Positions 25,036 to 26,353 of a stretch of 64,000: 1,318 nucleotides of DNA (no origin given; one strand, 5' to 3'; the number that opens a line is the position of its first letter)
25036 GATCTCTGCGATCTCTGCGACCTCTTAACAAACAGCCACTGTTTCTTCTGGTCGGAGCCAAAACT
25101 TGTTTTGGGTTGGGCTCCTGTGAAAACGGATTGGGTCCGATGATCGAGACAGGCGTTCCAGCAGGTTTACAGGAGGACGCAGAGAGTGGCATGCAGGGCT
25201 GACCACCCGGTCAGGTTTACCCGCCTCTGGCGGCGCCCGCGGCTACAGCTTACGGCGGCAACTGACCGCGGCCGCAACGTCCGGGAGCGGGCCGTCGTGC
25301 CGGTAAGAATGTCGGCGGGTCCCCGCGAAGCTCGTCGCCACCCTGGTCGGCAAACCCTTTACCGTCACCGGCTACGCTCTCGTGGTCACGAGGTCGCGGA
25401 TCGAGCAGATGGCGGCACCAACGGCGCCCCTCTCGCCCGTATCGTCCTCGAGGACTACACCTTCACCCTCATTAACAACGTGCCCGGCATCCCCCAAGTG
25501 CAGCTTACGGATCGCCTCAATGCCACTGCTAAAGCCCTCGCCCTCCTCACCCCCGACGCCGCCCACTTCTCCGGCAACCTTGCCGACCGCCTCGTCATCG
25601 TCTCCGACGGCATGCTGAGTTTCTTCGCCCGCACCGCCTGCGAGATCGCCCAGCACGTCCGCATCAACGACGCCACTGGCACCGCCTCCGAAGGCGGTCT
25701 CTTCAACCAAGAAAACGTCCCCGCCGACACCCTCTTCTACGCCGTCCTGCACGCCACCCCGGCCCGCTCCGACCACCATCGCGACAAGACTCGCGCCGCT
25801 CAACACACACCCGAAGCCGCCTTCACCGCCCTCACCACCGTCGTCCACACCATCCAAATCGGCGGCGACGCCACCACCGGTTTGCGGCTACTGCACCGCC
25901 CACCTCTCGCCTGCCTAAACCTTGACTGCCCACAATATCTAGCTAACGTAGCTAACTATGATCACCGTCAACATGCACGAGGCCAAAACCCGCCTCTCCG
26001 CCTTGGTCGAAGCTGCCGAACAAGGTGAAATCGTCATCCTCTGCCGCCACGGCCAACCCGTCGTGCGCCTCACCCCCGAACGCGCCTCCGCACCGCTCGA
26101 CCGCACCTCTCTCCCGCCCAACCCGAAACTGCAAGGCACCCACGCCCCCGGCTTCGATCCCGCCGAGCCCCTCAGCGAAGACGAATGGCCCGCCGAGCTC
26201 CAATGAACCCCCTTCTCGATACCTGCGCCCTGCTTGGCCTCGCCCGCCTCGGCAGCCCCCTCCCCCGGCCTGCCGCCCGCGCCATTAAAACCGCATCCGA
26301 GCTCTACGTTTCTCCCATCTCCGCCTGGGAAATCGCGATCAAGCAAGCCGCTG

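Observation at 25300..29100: Relic type III-B (Cmr) CRISPR-Cas locus overwritten by three VapBC toxin-antitoxin modules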

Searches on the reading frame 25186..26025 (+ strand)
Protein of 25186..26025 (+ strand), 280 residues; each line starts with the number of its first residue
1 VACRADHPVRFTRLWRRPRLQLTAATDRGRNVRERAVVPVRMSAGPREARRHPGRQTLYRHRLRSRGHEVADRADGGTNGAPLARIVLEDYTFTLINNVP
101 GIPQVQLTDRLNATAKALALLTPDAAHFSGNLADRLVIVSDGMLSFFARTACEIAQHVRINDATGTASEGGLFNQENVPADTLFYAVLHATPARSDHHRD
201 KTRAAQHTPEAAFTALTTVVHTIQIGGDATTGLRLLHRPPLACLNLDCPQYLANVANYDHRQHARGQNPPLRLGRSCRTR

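Call 4: search_protein_families(library=pfam, max_evalue=1, proteins=[window:25186-26025:+])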
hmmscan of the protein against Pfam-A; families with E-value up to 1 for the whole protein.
window:25186-26025:+ (280 aa): 1 family
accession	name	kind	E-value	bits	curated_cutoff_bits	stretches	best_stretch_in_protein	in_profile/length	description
PF03787.20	RAMPs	-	0.00024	22.1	22.1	1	138-232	102-184/189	RAMP superfamily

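Call 5: search_protein_families(library=ncbifam, max_evalue=1, proteins=[window:25186-26025:+])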
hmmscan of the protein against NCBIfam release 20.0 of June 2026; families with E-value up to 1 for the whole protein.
window:25186-26025:+ (280 aa): 1 family
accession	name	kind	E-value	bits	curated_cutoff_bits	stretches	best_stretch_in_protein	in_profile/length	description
TIGR02580.1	cas_RAMP_Cmr4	equivalog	9.4e-18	65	87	1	105-232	157-278/283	type III-B CRISPR module RAMP protein Cmr4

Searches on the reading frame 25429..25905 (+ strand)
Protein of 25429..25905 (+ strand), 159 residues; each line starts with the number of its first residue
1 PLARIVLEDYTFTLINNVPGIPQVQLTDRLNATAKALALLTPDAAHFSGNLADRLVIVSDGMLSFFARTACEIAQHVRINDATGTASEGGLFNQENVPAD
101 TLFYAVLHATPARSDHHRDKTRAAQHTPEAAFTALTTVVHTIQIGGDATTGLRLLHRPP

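Call 9: find_homologous_proteins(query=window:25429-25905:+, max_evalue=0.001)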
Query window:25429-25905:+ (159 aa): 106 proteins with E <= 0.001 among 519 candidates.
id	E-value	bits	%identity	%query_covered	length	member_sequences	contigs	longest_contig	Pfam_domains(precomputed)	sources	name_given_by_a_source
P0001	8.4e-38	147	60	93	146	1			PF03787.21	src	-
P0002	1.1e-35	141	70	65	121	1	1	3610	PF03787.21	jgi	-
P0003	5.7e-31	125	72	57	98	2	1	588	PF03787.21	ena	-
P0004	3.7e-30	123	56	64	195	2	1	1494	PF03787.21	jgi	jgi:CRISPR-associated protein Cmr4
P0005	7.5e-30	122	50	93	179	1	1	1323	PF03787.21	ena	-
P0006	2.6e-28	117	50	92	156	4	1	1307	PF03787.21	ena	-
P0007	2.2e-27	114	48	94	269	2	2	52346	PF03787.21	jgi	jgi:CRISPR-associated protein Cmr4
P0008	5.2e-27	112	58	62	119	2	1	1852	PF03787.21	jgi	jgi:CRISPR-associated protein Cmr4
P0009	2.5e-26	110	46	96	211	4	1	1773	PF03787.21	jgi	jgi:CRISPR-associated protein Cmr4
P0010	2.5e-26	110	45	98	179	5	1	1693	PF03787.21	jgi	-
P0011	2.2e-24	104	44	96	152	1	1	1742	PF03787.21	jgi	jgi:CRISPR-associated protein Cmr4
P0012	1.1e-22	98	78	43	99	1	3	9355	-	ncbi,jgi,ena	jgi:CRISPR/Cas system CMR subunit Cmr4 (Cas7 group RAMP superfamily)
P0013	1.7e-22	98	54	62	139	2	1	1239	PF03787.21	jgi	jgi:CRISPR-associated protein Cmr4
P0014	5.6e-21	93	56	57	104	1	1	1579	-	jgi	jgi:CRISPR-associated protein Cmr4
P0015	7.9e-20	89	42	94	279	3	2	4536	PF03787.21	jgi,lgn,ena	-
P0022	4.4e-18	83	48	74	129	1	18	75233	PF03787.21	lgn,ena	-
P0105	1.0e-8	53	38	63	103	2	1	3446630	PF03787.21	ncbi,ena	-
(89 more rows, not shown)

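Call 11: find_encoding_contigs(protein=P0012, flank=10000, max_places=5)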
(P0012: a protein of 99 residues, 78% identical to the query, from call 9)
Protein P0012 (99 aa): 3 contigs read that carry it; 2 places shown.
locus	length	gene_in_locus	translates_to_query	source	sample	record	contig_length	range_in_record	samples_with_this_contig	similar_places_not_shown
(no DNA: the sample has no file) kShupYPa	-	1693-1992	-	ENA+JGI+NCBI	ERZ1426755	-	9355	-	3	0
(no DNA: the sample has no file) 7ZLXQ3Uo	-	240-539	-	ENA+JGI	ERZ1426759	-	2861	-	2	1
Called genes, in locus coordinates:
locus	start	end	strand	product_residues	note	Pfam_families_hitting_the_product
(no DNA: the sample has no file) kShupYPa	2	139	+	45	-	?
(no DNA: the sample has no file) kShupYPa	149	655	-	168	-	PF01095:Pectinesterase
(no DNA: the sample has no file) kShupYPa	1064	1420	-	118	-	-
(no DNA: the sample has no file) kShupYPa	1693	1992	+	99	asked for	-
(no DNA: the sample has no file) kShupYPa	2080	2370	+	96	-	-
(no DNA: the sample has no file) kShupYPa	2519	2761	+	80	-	-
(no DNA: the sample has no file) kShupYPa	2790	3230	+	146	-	PF01850:PIN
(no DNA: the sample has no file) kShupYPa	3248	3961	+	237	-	PF09623:Cas_NE0113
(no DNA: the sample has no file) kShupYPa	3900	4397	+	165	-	-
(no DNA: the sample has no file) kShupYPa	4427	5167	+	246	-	PF00962:A_deaminase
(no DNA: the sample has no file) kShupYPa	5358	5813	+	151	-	-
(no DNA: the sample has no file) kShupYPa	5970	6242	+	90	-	-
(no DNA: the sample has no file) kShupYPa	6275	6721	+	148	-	PF01850:PIN (weak)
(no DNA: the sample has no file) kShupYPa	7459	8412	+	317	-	PF03781:FGE-sulfatase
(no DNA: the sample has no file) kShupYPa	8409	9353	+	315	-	?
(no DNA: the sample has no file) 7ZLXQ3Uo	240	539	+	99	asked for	-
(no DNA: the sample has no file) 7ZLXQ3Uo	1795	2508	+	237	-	PF09623:Cas_NE0113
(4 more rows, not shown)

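Call 12: find_encoding_contigs(protein=P0002, flank=10000, max_places=4)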
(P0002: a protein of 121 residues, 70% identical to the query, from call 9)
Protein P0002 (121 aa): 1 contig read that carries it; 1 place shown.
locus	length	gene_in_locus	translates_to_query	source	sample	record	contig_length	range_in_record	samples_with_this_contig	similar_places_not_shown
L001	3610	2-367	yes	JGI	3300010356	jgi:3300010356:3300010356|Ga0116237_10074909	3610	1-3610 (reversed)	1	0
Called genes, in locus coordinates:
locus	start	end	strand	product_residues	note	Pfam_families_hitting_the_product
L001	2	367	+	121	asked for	PF03787:RAMPs (weak)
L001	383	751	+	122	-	PF09701:Cas_Cmr5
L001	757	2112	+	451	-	PF03787:RAMPs (weak)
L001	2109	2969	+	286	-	PF03787:RAMPs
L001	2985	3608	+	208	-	?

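Call 13: find_encoding_contigs(protein=P0007, flank=10000, max_places=4)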
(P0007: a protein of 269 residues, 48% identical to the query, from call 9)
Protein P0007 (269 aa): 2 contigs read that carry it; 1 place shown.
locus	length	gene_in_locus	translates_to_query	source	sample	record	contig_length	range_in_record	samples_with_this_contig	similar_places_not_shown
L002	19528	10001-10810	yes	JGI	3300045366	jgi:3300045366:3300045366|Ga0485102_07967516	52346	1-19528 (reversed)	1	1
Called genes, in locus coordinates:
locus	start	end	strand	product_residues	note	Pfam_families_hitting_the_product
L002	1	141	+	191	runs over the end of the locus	PF00499:Oxidored_q3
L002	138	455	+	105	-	PF00420:Oxidored_q2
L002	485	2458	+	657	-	PF00662:Proton_antipo_N, PF00361:Proton_antipo_M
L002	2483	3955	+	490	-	PF00361:Proton_antipo_M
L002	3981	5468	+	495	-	PF00361:Proton_antipo_M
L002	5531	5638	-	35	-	-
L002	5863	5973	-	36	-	-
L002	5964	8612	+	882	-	PF12469:Cmr2_N, PF22335:Cas10-Cmr2_palm2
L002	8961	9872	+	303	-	PF09700:Cas_Cmr3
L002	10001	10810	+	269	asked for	PF03787:RAMPs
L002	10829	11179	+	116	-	PF09701:Cas_Cmr5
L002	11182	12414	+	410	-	PF03787:RAMPs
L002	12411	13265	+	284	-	PF03787:RAMPs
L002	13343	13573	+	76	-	-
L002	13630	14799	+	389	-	PF23400:CARF_Card1 (weak)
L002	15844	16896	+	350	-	PF09623:Cas_NE0113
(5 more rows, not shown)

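Call 17: find_related_loci(query=window:25429-25905:+, collection=metagenome_contigs, flank=10000)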
Query window:25429-25905:+ (159 aa) in metagenome_contigs; peptide patterns used: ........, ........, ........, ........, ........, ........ (x = any residue, [..] = any of these).
249 stretches matched a pattern; 105 encode a relative of the query (tblastn E <= 1e-3); the best 80 are kept; 80 distinct loci.
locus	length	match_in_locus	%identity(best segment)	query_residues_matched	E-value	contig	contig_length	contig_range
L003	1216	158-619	68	1-152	3e-66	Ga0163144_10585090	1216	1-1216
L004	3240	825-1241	69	3-152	4e-59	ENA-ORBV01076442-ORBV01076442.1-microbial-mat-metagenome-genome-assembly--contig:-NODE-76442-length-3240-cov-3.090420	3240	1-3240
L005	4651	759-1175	69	3-152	5e-59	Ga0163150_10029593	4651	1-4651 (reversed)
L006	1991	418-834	68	3-152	2e-60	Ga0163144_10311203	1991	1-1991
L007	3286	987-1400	67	4-152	1e-57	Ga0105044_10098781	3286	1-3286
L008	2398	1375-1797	66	1-152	5e-58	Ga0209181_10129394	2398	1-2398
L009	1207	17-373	76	34-152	2e-55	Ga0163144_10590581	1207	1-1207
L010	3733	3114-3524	65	4-152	6e-51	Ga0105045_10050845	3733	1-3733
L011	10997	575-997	60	3-152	1e-49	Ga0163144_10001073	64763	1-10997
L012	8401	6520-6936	64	1-152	2e-49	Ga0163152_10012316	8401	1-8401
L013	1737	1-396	65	8-152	4e-50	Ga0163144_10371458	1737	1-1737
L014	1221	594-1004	58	4-152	3e-50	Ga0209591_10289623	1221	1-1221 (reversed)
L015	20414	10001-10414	57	1-152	1e-46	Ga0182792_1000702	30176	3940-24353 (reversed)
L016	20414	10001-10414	57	1-152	1e-46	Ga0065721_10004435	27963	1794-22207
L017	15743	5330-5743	58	1-152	2e-46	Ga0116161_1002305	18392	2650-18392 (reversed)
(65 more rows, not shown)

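Call 44: search_protein_families(library=pfam, max_evalue=0.01, proteins=[L011:6014-7840:+, L011:4714-4977:+, L011:4977-5411:+, L011:5480-5995:+, L011:4009-4554:+])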
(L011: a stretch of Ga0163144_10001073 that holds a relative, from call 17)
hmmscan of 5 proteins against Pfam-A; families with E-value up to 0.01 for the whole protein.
L011:6014-7840:+ (609 aa): 2 families
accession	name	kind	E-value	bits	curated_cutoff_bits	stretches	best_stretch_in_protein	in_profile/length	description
PF00962.28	A_deaminase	-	2.8e-31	109.3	27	1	248-601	1-324/330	Adenosine deaminase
PF09623.16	Cas_NE0113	-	8.8e-06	26.1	23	1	58-134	64-142/208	CRISPR-associated protein NE0113 (Cas_NE0113)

L011:4714-4977:+ (88 aa): 0 families

L011:4977-5411:+ (145 aa): 1 family
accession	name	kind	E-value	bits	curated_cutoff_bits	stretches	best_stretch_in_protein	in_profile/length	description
PF01850.27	PIN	-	1.3e-07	32.7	23.6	1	4-126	3-111/120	PIN domain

L011:5480-5995:+ (172 aa): 1 family
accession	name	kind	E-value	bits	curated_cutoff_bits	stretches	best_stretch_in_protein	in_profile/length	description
PF10722.14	YbjN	-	0.00016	22.3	22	1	25-136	6-111/126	Putative bacterial sensory transduction regulator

L011:4009-4554:+ (182 aa): 1 family
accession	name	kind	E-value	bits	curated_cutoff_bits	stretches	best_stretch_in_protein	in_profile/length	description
PF05635.17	23S_rRNA_IVP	-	2.8e-15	56.9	33.8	1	8-90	1-83/106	23S rRNA-intervening sequence protein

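Call 45: search_solved_structures(query=L011:6014-7840:+, max_evalue=0.001)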
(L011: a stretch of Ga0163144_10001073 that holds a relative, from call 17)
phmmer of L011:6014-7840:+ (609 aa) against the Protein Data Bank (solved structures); distinct sequences matched with E-value up to 0.001: 36.
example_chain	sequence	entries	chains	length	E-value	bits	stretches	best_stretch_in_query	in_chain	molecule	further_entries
8z3p_A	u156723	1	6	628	1.5e-252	843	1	4-604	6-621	Adenosine deaminase domain-containing protein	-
8z3k_A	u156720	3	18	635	1.6e-252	842.9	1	4-604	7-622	Adenosine deaminase domain-containing protein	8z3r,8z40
9ebt_A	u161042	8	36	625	5.9e-198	662.7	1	3-600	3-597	CRISPR-associated ring nuclease and adenosine deaminase, subunit A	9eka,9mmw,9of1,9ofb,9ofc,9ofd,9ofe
9ubl_A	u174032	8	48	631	6.2e-198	662.7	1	3-600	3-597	adenosine deaminase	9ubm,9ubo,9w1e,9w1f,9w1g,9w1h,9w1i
9c67_A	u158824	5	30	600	3.2e-142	478.6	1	4-605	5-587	Adenosine deaminase domain-containing protein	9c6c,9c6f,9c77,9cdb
9c69_A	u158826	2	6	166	1.5e-24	89.9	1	4-161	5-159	Adenosine deaminase domain-containing protein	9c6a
9c68_A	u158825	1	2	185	2.1e-24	89.5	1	4-161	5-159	Adenosine deaminase domain-containing protein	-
6n91_A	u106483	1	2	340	9.5e-19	70.8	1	425-602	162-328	Adenosine deaminase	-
6n9m_A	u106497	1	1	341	2.2e-15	59.7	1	426-601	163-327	Adenosine deaminase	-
3ou8_A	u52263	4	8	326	1.8e-11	46.7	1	422-593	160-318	Adenosine deaminase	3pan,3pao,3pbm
3ewd_A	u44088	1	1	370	1.9e-11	46.7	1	420-595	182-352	Adenosine deaminase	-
3ewc_A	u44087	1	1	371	2.1e-11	46.5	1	421-595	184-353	Adenosine deaminase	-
2pgf_A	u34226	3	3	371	2.2e-11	46.4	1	421-595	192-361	adenosine deaminase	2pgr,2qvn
2amx_A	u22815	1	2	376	3.8e-11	45.7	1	444-594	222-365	adenosine deaminase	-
6ii7_A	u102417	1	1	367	2.7e-10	42.9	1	427-595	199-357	Adenosine deaminase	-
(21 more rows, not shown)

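Call 51: find_encoding_contigs(protein=P0022, flank=8000, max_places=3)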
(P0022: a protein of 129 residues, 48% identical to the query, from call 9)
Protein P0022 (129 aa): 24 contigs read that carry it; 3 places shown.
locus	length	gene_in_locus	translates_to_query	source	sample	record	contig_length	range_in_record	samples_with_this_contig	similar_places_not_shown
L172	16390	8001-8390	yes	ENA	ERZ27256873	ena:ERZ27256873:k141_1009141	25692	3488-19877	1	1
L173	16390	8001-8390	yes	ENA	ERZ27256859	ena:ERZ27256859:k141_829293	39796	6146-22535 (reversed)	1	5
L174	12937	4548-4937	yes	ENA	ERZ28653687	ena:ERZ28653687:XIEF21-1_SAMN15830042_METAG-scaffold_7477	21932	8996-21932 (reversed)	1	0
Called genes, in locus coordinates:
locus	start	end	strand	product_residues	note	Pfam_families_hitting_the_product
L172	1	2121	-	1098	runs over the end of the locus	PF19190:BACON_2 (weak), PF13004:BACON (weak), PF19190:BACON_2 (weak), PF13004:BACON (weak), PF19190:BACON_2 (weak), PF13004:BACON, PF18998:Flg_new_2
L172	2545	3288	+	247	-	-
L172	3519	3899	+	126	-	PF13366:PDDEXK_3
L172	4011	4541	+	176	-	PF01661:Macro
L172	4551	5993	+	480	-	PF03235:GmrSD_N, PF25202:DUF7834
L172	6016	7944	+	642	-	PF03235:GmrSD_N, PF07510:GmrSD_C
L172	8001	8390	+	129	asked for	PF03787:RAMPs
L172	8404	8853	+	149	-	PF09701:Cas_Cmr5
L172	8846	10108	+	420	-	-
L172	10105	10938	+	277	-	PF03787:RAMPs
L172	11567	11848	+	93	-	-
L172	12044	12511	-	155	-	-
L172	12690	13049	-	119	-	-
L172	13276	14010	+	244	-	PF21948:LplA-B_cat, PF03099:BPL_LplA_LipB (faint)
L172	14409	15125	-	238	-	-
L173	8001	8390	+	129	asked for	PF03787:RAMPs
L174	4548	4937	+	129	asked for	PF03787:RAMPs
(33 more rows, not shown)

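Call 52: find_encoding_contigs(protein=P0105, flank=8000, max_places=2)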
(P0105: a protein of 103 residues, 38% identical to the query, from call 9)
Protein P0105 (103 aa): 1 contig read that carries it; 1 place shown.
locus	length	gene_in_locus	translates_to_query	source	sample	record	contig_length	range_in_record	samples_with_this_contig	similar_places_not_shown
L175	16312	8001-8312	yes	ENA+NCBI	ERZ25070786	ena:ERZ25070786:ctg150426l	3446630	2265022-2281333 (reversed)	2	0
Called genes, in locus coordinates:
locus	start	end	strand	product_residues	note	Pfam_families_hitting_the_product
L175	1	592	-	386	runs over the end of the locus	PF02690:Na_Pi_cotrans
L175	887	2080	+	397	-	-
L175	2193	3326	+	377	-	PF01553:Acyltransferase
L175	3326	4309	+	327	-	PF01619:Pro_dh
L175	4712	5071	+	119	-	-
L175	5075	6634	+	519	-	PF12469:Cmr2_N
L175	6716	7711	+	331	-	PF09700:Cas_Cmr3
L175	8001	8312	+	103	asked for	PF03787:RAMPs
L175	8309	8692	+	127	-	PF09701:Cas_Cmr5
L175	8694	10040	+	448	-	PF03787:RAMPs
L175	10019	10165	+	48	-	-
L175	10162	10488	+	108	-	PF01909:NTP_transf_2, PF18765:Polbeta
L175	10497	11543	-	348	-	PF26550:Tricorn_2nd (faint), PF26549:Tricorn_N, PF07676:PD40 (weak), PF26549:Tricorn_N, PF07676:PD40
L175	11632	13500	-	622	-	PF04290:DctQ, PF06808:DctM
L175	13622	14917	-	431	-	PF02481:DNA_processg_A, PF18306:LDcluster4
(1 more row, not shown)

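Call 67: search_protein_families(library=ncbifam, max_evalue=0.001, proteins=[L001:757-2109:+, L001:2109-2966:+, L011:6014-7840:+])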
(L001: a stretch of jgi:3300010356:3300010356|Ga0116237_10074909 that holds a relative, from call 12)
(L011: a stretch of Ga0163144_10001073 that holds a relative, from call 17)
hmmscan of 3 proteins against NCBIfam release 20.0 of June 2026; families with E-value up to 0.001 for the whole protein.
L001:757-2109:+ (451 aa): 1 family
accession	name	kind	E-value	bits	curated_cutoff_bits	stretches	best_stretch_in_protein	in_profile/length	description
TIGR01898.1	cas_TM1791_cmr6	equivalog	5.2e-22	78.9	51.1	1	80-319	4-194/195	type III-B CRISPR module RAMP protein Cmr6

L001:2109-2966:+ (286 aa): 1 family
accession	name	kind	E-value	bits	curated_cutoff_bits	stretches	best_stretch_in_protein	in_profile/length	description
TIGR01894.1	cas_TM1795_cmr1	hypoth_equivalog_domain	1.6e-10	41.5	28.65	1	8-43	1-40/167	type III-B CRISPR module RAMP protein Cmr1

L011:6014-7840:+ (609 aa): 11 families
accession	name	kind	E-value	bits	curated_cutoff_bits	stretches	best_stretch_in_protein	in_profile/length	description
TIGR01430.1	aden_deam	equivalog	2.9e-37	128.4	216.55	1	248-602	2-321/323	adenosine deaminase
NF006846.0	PRK09358.1-1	equivalog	1.1e-25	90.4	459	1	334-602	89-328/333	adenosine deaminase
NF006848.0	PRK09358.1-3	equivalog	2.7e-25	89.3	426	1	334-603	81-322/325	adenosine deaminase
NF006847.0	PRK09358.1-2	equivalog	1.5e-24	86.5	412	1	284-602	47-350/364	adenosine deaminase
NF006854.0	PRK09358.3-1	equivalog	2.2e-23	82.9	530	1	314-601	73-331/344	adenosine deaminase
NF006850.0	PRK09358.1-6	equivalog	3.9e-19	68.7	419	1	423-603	159-326/334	adenosine deaminase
NF006849.0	PRK09358.1-5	equivalog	1.2e-16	60.8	494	1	415-602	159-335/350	adenosine deaminase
TIGR01431.1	adm_rel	subfamily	4.1e-09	35.8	315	1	415-513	279-382/479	adenosine deaminase-related growth factor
NF006856.0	PRK09358.3-3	equivalog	3.6e-08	32.9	510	1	440-565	174-290/316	adenosine deaminase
NF006859.0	PRK09358.3-6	equivalog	0.00015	21.1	549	1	453-564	176-278/299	adenosine deaminase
TIGR03642.1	cas_csx14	hypoth_equivalog_domain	0.00087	19.6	90.35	0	9-123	1-123/124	CRISPR-associated protein Csx14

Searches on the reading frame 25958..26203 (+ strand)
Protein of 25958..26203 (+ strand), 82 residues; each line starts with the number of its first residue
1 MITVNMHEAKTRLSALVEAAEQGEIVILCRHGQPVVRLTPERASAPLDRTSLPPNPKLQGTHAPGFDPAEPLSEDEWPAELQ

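Call 4: search_protein_families(library=pfam, max_evalue=1, proteins=[window:25958-26203:+])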
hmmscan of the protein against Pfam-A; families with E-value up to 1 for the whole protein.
window:25958-26203:+ (82 aa): 1 family
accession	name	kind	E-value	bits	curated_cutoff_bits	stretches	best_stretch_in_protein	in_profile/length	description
PF02604.26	PhdYeFM_antitox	-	5.2e-09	36.2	29.8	1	1-42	1-43/74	Antitoxin Phd_YefM, type II toxin-antitoxin system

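Call 5: search_protein_families(library=ncbifam, max_evalue=1, proteins=[window:25958-26203:+])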
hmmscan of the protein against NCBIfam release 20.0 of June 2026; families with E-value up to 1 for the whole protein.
window:25958-26203:+ (82 aa): 1 family
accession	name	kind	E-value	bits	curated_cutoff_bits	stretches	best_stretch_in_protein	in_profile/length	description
TIGR01552.1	phd_fam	subfamily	3.1e-06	26.4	20.8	1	4-40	2-38/53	type II toxin-antitoxin system prevent-host-death family antitoxin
